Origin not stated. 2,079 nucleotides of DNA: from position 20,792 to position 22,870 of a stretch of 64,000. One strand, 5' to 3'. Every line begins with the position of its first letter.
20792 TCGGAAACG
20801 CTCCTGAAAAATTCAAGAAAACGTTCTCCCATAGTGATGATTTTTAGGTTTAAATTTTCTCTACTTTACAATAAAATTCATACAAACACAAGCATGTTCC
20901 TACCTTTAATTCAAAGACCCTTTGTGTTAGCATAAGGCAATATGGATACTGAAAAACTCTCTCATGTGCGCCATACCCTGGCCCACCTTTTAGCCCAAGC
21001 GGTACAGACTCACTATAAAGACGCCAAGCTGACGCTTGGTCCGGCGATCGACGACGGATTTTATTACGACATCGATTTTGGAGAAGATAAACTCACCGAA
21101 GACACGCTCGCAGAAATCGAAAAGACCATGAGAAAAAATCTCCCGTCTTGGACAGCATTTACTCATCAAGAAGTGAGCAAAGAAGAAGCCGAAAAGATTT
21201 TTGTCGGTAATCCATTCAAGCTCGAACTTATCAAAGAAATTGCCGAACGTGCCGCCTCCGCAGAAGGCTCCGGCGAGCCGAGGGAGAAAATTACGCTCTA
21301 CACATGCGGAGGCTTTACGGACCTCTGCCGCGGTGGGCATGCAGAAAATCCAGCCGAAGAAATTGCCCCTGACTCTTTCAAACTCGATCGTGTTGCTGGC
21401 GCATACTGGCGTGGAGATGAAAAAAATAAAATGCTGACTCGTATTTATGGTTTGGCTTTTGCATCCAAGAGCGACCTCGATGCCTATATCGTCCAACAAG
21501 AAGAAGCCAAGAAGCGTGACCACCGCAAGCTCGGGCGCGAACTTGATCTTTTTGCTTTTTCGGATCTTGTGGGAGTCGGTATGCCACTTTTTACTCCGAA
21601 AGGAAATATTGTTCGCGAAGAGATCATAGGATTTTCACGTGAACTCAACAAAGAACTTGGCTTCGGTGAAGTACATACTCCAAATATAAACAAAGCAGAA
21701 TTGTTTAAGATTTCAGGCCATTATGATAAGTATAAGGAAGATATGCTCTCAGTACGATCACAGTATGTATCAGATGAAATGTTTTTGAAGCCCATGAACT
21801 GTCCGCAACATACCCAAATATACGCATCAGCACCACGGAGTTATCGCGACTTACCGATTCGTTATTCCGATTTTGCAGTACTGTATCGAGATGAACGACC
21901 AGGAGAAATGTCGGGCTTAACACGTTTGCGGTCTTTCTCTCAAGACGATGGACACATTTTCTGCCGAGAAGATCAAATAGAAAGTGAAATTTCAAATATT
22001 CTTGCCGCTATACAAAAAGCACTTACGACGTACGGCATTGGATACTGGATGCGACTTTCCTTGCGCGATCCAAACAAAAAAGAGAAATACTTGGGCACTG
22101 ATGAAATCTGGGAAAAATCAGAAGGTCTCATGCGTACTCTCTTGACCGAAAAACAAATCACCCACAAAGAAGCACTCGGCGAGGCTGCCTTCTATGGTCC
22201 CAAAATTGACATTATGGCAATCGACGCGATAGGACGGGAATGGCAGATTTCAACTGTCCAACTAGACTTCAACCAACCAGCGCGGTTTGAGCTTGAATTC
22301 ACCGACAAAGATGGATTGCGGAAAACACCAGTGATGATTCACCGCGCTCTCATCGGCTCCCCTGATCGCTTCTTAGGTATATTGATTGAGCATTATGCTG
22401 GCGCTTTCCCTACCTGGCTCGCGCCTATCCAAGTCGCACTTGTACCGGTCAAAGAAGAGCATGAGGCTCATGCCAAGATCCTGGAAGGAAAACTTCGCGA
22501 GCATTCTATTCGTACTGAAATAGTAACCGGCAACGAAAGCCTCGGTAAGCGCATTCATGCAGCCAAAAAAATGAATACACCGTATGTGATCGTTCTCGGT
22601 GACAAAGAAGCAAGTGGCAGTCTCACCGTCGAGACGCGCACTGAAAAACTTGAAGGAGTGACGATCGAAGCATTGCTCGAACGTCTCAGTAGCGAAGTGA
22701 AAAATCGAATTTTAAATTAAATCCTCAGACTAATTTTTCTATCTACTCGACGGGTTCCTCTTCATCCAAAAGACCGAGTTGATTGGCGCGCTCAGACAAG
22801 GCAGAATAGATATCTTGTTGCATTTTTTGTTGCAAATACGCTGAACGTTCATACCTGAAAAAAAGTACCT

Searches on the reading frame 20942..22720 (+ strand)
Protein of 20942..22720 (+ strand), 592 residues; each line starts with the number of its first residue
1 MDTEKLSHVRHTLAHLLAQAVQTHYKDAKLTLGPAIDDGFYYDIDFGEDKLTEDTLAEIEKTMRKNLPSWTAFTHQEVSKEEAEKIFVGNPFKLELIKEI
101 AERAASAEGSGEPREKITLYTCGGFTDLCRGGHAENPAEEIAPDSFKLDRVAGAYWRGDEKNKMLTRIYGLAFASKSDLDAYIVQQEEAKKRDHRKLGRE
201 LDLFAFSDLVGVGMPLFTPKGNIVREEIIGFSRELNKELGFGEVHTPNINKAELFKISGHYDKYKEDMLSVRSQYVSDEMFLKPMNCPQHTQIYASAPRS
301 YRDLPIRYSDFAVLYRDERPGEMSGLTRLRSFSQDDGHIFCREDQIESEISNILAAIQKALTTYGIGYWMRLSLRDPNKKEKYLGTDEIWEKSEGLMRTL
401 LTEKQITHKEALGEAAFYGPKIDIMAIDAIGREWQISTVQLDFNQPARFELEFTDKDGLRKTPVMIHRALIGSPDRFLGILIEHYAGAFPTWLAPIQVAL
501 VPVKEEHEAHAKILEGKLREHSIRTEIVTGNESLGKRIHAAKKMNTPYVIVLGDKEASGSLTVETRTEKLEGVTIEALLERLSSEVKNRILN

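Call 68: search_protein_families(library=pfam, proteins=[window:20942-22720:+], max_evalue=0.0001)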
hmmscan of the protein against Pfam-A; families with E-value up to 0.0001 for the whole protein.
window:20942-22720:+ (592 aa): 3 families
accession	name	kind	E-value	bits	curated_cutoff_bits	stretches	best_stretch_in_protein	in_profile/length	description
PF00587.30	tRNA-synt_2b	-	2.7e-43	148.6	29.3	1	277-485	8-179/179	tRNA synthetase class II core domain (G, H, P, S and T)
PF03129.25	HGTP_anticodon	-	5.6e-17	62.1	21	1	497-583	1-92/94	Anticodon binding domain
PF07973.19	tRNA_SAD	-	3.6e-08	33.7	24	1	117-169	1-44/44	Threonyl and Alanyl tRNA synthetase second additional domain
